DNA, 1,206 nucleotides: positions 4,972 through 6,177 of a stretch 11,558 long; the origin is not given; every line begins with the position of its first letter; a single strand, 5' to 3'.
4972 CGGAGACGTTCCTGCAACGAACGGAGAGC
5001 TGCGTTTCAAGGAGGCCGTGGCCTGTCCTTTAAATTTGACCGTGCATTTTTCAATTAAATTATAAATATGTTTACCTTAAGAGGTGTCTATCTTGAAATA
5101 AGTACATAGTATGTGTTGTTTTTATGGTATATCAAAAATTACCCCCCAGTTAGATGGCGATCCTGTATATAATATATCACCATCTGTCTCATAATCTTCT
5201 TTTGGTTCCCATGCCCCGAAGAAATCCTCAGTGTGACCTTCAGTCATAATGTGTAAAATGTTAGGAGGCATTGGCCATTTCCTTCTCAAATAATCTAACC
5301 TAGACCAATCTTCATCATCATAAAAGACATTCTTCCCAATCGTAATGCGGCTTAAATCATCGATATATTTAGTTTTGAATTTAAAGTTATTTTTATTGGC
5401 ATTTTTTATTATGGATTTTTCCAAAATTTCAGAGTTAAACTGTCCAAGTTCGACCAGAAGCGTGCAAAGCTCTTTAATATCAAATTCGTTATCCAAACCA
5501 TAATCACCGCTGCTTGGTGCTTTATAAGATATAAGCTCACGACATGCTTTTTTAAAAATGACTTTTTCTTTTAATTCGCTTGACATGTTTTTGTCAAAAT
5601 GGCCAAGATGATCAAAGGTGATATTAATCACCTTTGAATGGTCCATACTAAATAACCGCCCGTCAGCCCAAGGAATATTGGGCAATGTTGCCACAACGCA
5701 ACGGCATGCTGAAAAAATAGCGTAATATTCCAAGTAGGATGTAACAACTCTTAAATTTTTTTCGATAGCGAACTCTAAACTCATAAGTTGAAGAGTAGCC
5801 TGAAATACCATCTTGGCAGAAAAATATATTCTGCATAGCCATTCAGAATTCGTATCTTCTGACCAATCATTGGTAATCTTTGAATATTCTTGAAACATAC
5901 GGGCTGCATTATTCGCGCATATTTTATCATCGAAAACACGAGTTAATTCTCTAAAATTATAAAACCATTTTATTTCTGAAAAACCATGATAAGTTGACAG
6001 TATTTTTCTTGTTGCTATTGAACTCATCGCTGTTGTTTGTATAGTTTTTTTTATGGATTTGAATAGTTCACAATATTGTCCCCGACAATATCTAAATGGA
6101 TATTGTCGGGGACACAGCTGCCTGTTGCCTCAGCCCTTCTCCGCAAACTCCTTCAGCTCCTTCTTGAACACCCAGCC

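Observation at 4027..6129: A 2.1-kb compositionally foreign, co-oriented module splits a conserved arsR-MMPL-LolA-like-OM-barrel export operon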

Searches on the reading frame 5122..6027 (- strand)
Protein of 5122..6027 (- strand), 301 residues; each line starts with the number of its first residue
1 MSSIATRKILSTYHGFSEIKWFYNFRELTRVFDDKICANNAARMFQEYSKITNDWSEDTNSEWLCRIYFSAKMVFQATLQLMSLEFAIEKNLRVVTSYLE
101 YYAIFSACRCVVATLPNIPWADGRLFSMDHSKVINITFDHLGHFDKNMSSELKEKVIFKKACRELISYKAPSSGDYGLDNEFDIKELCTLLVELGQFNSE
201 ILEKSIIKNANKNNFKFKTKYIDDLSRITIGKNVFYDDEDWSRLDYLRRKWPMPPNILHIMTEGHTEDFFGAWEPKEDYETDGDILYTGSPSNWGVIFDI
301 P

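Call 6: search_protein_families(library=pfam, proteins=[window:5122-6027:-], max_evalue=0.01)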
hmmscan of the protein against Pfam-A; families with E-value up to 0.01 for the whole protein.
window:5122-6027:- (301 aa): 0 families

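Call 7: search_protein_families(library=padloc, proteins=[window:5122-6027:-], max_evalue=1)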
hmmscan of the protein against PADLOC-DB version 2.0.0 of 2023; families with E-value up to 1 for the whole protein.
window:5122-6027:- (301 aa): 0 families

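Call 8: search_protein_families(library=ncbifam, proteins=[window:5122-6027:-], max_evalue=0.1)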
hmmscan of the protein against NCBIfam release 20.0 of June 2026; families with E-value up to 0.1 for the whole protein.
window:5122-6027:- (301 aa): 0 families

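Call 9: search_protein_families(library=phrogs, proteins=[window:5122-6027:-], max_evalue=0.1)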
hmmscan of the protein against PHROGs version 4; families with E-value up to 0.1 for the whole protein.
window:5122-6027:- (301 aa): 1 family
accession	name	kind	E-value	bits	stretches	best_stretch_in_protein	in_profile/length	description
phrog_15357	-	unknown function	0.082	14.2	0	45-87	7-50/120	-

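Call 10: find_homologous_proteins(query=window:5122-6027:-, max_evalue=0.001)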
Query window:5122-6027:- (301 aa): 208 proteins with E <= 0.001 among 860 candidates; the best 120 are listed.
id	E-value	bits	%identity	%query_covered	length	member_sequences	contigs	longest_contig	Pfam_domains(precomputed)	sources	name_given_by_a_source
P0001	6.9e-148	510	100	73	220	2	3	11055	-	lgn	-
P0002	1.0e-119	417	61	100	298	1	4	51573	-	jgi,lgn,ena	jgi:hypothetical protein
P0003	1.0e-114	401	59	100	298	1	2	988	-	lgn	-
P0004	2.9e-111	390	58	100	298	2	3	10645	-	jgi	jgi:hypothetical protein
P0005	5.8e-110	385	57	100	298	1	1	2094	-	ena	-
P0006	1.3e-105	371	55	100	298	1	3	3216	-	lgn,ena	-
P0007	3.4e-104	366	54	100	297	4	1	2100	-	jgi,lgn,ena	-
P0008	5.8e-104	366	55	100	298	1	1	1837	-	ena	-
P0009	3.6e-103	363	55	100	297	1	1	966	-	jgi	jgi:hypothetical protein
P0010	5.0e-103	363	52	100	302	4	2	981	-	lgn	-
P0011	1.6e-102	361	54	100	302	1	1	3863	-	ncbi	-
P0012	5.9e-102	359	54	100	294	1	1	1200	-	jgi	jgi:hypothetical protein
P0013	1.1e-101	358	54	100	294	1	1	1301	-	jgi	jgi:hypothetical protein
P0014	5.3e-101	356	53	100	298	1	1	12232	-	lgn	-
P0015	7.8e-99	349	55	100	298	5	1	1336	-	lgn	-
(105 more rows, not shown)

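Call 11: find_encoding_contigs(protein=window:5122-6027:-, flank=10000, max_places=10)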
Protein window:5122-6027:- (301 aa): 1 contig read that carries it; 1 place shown.
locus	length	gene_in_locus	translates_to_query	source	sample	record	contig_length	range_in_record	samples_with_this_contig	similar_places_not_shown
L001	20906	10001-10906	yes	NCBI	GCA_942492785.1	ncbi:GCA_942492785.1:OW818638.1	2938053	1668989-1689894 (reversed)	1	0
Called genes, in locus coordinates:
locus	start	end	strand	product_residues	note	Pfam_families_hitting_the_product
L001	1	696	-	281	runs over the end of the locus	PF08501:Shikimate_dh_N, PF01488:Shikimate_DH (weak), PF18317:SDH_C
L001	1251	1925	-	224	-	PF01487:DHquinase_I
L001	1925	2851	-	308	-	PF01180:DHO_dh, PF01207:Dus (faint), PF03060:NMO (weak)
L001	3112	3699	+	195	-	-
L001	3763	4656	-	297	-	PF13612:DDE_Tnp_1_3, PF01609:DDE_Tnp_1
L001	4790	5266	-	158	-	-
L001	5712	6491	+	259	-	PF06750:A24_N_bact, PF01478:Peptidase_A24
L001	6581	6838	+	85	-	-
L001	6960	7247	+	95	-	PF01022:HTH_5, PF12802:MarR_2 (weak), PF12840:HTH_20, PF13601:HTH_34 (weak)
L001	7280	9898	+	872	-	PF03176:MMPL, PF02460:Patched, PF12349:Sterol-sensing, PF03176:MMPL, PF00873:ACR_tran (weak)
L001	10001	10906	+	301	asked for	-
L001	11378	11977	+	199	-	-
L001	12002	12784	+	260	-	PF07044:DUF1329 (faint), PF17131:TP_0789-like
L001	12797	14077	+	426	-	-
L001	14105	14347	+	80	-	-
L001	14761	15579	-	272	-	PF09719:C_GCAxxG_C_C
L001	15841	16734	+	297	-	PF13612:DDE_Tnp_1_3, PF01609:DDE_Tnp_1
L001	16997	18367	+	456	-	PF00148:Oxidored_nitro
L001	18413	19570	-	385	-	PF01381:HTH_3, PF12844:HTH_19, PF06114:Peptidase_M78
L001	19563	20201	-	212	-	-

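Call 21: find_related_loci(query=A1, collection=genome_contigs, flank=6000)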
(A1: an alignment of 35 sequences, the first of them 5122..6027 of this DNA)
Query A1 (301 aa) in genome_contigs; peptide patterns used: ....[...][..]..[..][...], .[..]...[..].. (x = any residue, [..] = any of these).
54 stretches matched a pattern; 32 encode a relative of the query (tblastn E <= 1e-3); 31 distinct loci.
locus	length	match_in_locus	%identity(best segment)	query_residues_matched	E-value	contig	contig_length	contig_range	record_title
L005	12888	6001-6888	50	1-301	2e-98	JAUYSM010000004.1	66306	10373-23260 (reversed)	MAG: Pseudohongiella sp. isolate C8_concoct.bin.103 C8_k141_92594, whole genome shotgun sequence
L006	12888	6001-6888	50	1-301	2e-94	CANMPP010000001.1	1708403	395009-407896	uncultured Pelagimonas sp. isolate 4-2027-3Z.fasta genome assembly, contig: NODE_1, whole genome shotgun sequence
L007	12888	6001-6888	50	1-301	1e-91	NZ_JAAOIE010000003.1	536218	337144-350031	Cochlodiniinecator piscidefendens strain M26A2M contig3, whole genome shotgun sequence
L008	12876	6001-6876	47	14-301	1e-86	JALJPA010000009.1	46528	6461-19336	MAG: Colwellia sp. isolate ALOHA_DT_125 DT-Colwellia-7_9, whole genome shotgun sequence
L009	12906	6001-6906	47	1-301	5e-87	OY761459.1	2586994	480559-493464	MAG: Syntrophales bacterium isolate c6a0f7f3-880d-44d6-9c5f-266f97196533 genome assembly, chromosome: 1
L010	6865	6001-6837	50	1-278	2e-85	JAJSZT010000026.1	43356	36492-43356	MAG: Deltaproteobacteria bacterium isolate CR9063A Ga0402054_040, whole genome shotgun sequence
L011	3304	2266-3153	48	1-300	4e-86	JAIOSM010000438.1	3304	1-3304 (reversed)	MAG: Desulfobacteraceae bacterium isolate SMBSF44 bin_25_k127_1623815, whole genome shotgun sequence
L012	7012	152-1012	47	15-301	7e-83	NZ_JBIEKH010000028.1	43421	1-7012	Halomonas sp. B23F22_10 strain B23F22_20 NODE_28_length_43421_cov_13.199035, whole genome shotgun sequence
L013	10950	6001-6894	46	1-301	2e-81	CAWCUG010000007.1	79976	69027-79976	MAG: uncultured Alphaproteobacteria bacterium isolate MFD01721.bin.1.141 genome assembly, contig: contig_9691, whole gen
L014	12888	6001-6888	41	1-301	8e-79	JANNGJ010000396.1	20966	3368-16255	MAG: Burkholderiales bacterium isolate SOY_6_C_metabat_497 SOY_6_C_k141_321827, whole genome shotgun sequence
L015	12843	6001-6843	45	16-301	7e-78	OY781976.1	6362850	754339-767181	MAG: uncultured Desulforhopalus sp. isolate bb11d97f-aff7-40c5-8ccb-5babbf234ee9 genome assembly, chromosome: 1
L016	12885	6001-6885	41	1-301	9e-78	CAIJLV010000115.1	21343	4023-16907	MAG: uncultured Verrucomicrobia bacterium isolate Loclat_bin-04712 genome assembly, contig: bin-04712:115/237, whole gen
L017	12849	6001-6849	43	16-301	9e-77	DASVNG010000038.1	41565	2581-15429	MAG TPA_asm: Pseudoxanthomonas sp. isolate SMAG_U3120 k141_544745, whole genome shotgun sequence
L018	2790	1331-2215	42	1-301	2e-77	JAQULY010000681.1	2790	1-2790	MAG: Kiritimatiellae bacterium isolate STD1_141 NODE_193774_length_2790_cov_3.398047_Sandtown_D1, whole genome shotgun s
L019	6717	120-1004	39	1-301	8e-76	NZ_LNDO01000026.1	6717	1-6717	MAG: Pseudomonas sp. Ga0074129 Ga0074129_1024.1, whole genome shotgun sequence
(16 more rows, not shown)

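Call 27: predict_structure(alignment_id=A1)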
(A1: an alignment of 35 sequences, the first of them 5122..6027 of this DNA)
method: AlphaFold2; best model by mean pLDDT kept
length: 301 residues; sequences in the alignment: 35
mean_pLDDT: 87.4   pTM: 0.90
mean pLDDT of the five models: 87.4, 87.2, 87.0, 86.9, 86.0
residues with pLDDT >= 90: 182; 70-90: 72; 50-70: 47; < 50: 0
segments of 3 or more residues with pLDDT < 50: none
pLDDT, mean of each block of 10 residues (from residue 1): 83 90 94 96 96 96 96 92 88 86 97 95 87 98 97 95 77 60 92 98 97 96 89 90 91 93 63 58 61 74 66
secondary structure, 60 per line:
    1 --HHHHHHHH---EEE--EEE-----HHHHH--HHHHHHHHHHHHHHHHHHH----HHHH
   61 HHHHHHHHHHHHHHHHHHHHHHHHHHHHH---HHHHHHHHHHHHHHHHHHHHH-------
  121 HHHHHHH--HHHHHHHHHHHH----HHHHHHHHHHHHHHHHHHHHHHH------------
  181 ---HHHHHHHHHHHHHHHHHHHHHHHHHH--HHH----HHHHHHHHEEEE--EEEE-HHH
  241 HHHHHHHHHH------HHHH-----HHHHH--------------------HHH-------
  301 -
elements in order: H3-10 E14-16 E19-21 H27-31 H34-52 H57-89 H93-113 H121-127 H130-141 H146-168 H184-209 H219-226 E227-230 E233-236 H238-250 H257-260 H266-270

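Call 29: search_protein_families(library=pfam, alignment_id=A2, max_evalue=0.00001)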
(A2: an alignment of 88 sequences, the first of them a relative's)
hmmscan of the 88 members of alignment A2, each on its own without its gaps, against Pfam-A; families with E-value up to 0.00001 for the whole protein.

A. member 1, L005:2152-4371:+ (739 aa): 3 families
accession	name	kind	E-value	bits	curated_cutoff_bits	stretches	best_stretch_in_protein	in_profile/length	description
PF13166.12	AAA_13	-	4.1e-183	611.3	36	1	9-718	1-712/713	AAA domain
PF13304.12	AAA_21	-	5.4e-08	33.7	27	0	383-581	118-301/304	AAA domain, putative AbiEii toxin, Type IV TA system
PF13476.12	AAA_23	-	5.2e-07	30.9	27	1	4-43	1-38/201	AAA domain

B. families by the number of members that match (of 88 scanned): 83 families (the first 25 are shown)
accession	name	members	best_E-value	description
PF18029.7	Glyoxalase_6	2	8.9e-23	Glyoxalase-like domain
PF13847.12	Methyltransf_31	2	3.1e-10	Methyltransferase domain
PF13649.12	Methyltransf_25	2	3.7e-10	Methyltransferase domain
PF13166.12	AAA_13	1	4.1e-183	AAA domain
PF01964.24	ThiC_Rad_SAM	1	2.9e-168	Radical SAM ThiC family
PF00478.31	IMPDH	1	9.4e-168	IMP dehydrogenase / GMP reductase domain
PF04333.18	MlaA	1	1.5e-73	MlaA lipoprotein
PF14350.11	Beta_protein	1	3e-58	Beta protein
PF00958.27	GMP_synt_C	1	1.9e-42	GMP synthase C terminal domain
PF00990.26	GGDEF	1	2.5e-42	Diguanylate cyclase, GGDEF domain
PF10503.15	Esterase_PHB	1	4.2e-38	Esterase PHB depolymerase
PF00117.34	GATase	1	7.6e-36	Glutamine amidotransferase class-I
PF04345.18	Chor_lyase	1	1.5e-29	Chorismate lyase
PF14743.12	DNA_ligase_OB_2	1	6e-28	DNA ligase OB-like domain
PF06224.18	AlkZ-like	1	1e-26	DNA glycosylase AlkZ-like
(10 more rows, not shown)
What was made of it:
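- Some neighbours are housekeeping genes such as ThiC, IMPDH and GMP synthase (call 29). Several homologues lie among housekeeping genes (call 29).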

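Call 31: fold_search(model_id=the predicted structure, library=pdb)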
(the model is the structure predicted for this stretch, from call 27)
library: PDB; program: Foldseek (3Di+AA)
matches with E <= 10: 245; with E <= 0.001: 0
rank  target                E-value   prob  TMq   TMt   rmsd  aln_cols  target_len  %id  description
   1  1udd_B                4.8e-01  0.18  0.17  0.22  15.1       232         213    9  TenA homologue protein from P.horikoshii OT3 (released 2004-06-01)
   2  4phq_B                6.3e-01  0.11  0.18  0.19  25.8       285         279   13  ClyA CC6/264 ox (6-303) (released 2014-09-24)
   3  8qqk_C                7.2e-01  0.44  0.25  0.32   9.6       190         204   10  Cryo-EM structure of E. coli cytochrome bo3 quinol oxidase assembled in peptidiscs (released 2024-04-24)
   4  1xqo                  1.0e+00  0.05  0.13  0.14  19.6       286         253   12  Crystal structure of native Pa-AGOG, 8-oxoguanine DNA glycosylase from Pyrobaculum aerophilum (released 2004-11-16)
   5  8ii8                  1.1e+00  0.12  0.17  0.22  16.4       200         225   14  X-ray crystal structure of pink-colored protein from Pleurotus salmoneostramineus in complex with natural chromophore (released 2024-08-14)
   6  6ivn_C                1.2e+00  0.09  0.14  0.16  22.6       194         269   11  Crystal structure of a membrane protein G264A (released 2019-11-06)
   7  7ate_C                1.2e+00  0.25  0.24  0.26  10.5       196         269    9  Cytochrome c oxidase structure in P-state (released 2021-12-01)
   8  8q72_A                1.2e+00  0.04  0.13  0.06  35.8       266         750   11  E. coli plasmid-borne JetABCD(E248A) core in a cleavage-competent state (released 2024-01-31)
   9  2q00_A                1.4e+00  0.38  0.21  0.43   9.6       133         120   14  Crystal structure of the P95883_SULSO protein from Sulfolobus solfataricus. NESG target SsR10. (released 2007-05-29)
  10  7jh6_A                1.4e+00  0.14  0.18  0.26  14.5       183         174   16  De novo designed two-domain di-Zn(II) and porphyrin-binding protein (released 2020-12-09)
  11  6ivq_E                1.4e+00  0.08  0.14  0.16  24.6       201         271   12  Crystal structure of a membrane protein S19A (released 2019-11-06)
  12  6iv3_A                1.4e+00  0.08  0.14  0.15  21.5       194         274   12  Crystal structure of a bacterial Bestrophin homolog from Klebsiella pneumoniae with a mutation W252A (released 2019-11-13)
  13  7au3_C                1.4e+00  0.23  0.25  0.27   9.9       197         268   10  Cytochrome c oxidase structure in F-state (released 2021-12-01)
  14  7xmc_C                1.5e+00  0.28  0.28  0.39   8.4       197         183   11  Cryo-EM structure of Cytochrome bo3 from Escherichia coli, apo structure with DMSO (released 2022-12-21)
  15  6ivl_B                1.5e+00  0.07  0.14  0.15  24.6       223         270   12  Crystal structure of a membrane protein L259A (released 2019-11-06)
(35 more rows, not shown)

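Call 32: search_solved_structures(query=A1, max_evalue=10)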
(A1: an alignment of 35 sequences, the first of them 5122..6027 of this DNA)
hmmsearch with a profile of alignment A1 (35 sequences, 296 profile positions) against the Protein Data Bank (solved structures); distinct sequences matched with E-value up to 10: 2.
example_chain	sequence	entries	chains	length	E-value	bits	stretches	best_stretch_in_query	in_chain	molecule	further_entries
4v8m_Bw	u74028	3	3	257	0.14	14.5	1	89-135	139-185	60S RIBOSOMAL PROTEIN L7, PUTATIVE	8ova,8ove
7x08_H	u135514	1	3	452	0.98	11.7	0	91-131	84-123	heavy chain of 2G1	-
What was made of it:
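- Tried and rejected: PDB by sequence (call 32).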

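Call 39: list_cluster_members(proteins=[window:5122-6027:-, window:4051-4650:-, window:3244-4026:-, window:6130-8748:-, window:1951-3237:-])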
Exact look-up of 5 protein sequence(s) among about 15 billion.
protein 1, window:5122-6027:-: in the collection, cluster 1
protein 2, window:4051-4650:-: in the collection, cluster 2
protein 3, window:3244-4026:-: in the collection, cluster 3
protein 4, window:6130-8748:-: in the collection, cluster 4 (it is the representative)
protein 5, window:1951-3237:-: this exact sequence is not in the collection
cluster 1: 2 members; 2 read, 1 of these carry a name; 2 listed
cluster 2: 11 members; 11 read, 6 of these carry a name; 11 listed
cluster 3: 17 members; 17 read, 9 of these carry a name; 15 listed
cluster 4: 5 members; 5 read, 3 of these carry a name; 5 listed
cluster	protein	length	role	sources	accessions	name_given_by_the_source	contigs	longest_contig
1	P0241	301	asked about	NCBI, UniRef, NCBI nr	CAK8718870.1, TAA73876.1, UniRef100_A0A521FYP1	MAG: hypothetical protein CDV28_1528 [Candidatus Electronema aureum] | Uncharacterized protein n=1 Tax=Candidatus Electronema aureum TaxID=2005002 ...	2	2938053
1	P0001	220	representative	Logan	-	-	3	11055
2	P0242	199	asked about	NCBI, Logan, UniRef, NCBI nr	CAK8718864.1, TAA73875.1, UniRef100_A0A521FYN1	MAG: hypothetical protein CDV28_1527 [Candidatus Electronema aureum] | Uncharacterized protein n=1 Tax=Candidatus Electronema aureum TaxID=2005002 ...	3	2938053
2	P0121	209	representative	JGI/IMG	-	hypothetical protein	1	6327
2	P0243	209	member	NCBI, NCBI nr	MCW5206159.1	hypothetical protein VU08_04395 [Desulfobulbus sp. F5] | hypothetical protein [Desulfobulbus sp. F5]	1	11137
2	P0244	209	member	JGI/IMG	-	hypothetical protein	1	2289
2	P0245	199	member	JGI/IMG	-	hypothetical protein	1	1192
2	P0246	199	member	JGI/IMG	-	hypothetical protein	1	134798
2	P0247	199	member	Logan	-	-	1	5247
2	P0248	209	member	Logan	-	-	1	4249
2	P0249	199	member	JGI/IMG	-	-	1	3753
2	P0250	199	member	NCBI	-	-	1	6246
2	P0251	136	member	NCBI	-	-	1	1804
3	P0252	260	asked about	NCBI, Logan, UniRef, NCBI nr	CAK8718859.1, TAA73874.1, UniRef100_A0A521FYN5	MAG: Outer membrane lipoprotein-sorting protein [Candidatus Electronema aureum] | Outer membrane lipoprotein-sorting protein n=1 Tax=Candidatus Electronema aureum ...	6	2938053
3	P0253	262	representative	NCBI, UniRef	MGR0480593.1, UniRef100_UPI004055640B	MAG: outer membrane lipoprotein-sorting protein [Candidatus Electronema sp. V4] | outer membrane lipoprotein-sorting protein n=1 Tax=Candidatus Electronema sp. V4 ...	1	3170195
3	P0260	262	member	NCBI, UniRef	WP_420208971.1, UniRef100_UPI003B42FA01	outer membrane lipoprotein-sorting protein [Candidatus Electronema sp. JC] | outer membrane lipoprotein-sorting protein n=1 Tax=Candidatus Electronema sp. JC ...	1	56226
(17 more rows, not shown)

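Call 41: find_encoding_contigs(protein=P0253, flank=10000, max_places=3)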
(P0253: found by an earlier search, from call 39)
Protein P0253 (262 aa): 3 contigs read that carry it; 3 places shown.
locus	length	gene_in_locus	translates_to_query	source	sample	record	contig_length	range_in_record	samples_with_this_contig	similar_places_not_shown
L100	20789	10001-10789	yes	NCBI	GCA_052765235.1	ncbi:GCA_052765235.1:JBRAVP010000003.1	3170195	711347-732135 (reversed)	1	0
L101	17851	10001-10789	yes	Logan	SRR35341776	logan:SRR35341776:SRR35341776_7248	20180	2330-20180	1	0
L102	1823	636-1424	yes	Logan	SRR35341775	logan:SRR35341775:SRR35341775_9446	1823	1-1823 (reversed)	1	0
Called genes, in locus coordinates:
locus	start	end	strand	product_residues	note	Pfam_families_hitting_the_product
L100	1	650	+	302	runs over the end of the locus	PF02899:Phage_int_SAM_1, PF13495:Phage_int_SAM_4 (faint), PF00589:Phage_integrase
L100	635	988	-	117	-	-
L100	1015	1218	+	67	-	-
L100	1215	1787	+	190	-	PF01066:CDP-OH_P_transf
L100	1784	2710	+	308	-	PF02511:Thy1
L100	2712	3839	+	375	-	PF01594:AI-2E_transport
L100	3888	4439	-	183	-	-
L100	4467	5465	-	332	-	PF08003:Methyltransf_9, PF13489:Methyltransf_23, PF08241:Methyltransf_11, PF08242:Methyltransf_12, PF13649:Methyltransf_25, PF13847:Methyltransf_31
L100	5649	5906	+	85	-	-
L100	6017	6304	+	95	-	PF01022:HTH_5, PF12840:HTH_20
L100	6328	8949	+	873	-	PF03176:MMPL, PF02460:Patched (weak), PF12349:Sterol-sensing, PF03176:MMPL, PF00873:ACR_tran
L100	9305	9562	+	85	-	-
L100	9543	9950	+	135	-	PF01850:PIN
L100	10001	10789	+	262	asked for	PF07044:DUF1329 (faint), PF17131:TP_0789-like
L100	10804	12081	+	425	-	-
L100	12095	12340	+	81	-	-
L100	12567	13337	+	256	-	PF03922:OmpW, PF13505:OMP_b-brl (weak)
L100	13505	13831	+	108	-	-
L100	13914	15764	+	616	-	PF02683:DsbD_TM, PF03190:Thioredox_DsbH (weak), PF13098:Thioredoxin_2, PF13899:Thioredoxin_7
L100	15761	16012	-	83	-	-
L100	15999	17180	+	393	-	PF00657:Lipase_GDSL, PF13472:Lipase_GDSL_2 (faint)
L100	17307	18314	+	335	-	PF00044:Gp_dh_N, PF02800:Gp_dh_C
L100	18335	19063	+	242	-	PF00194:Carb_anhydrase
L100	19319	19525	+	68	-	PF02597:ThiS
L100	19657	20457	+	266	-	PF00899:ThiF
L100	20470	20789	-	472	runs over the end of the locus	PF00672:HAMP, PF26769:HAMP_PhoQ (faint), PF00512:HisKA, PF02518:HATPase_c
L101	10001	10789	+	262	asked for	PF07044:DUF1329 (faint), PF17131:TP_0789-like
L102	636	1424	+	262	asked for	PF07044:DUF1329 (faint), PF17131:TP_0789-like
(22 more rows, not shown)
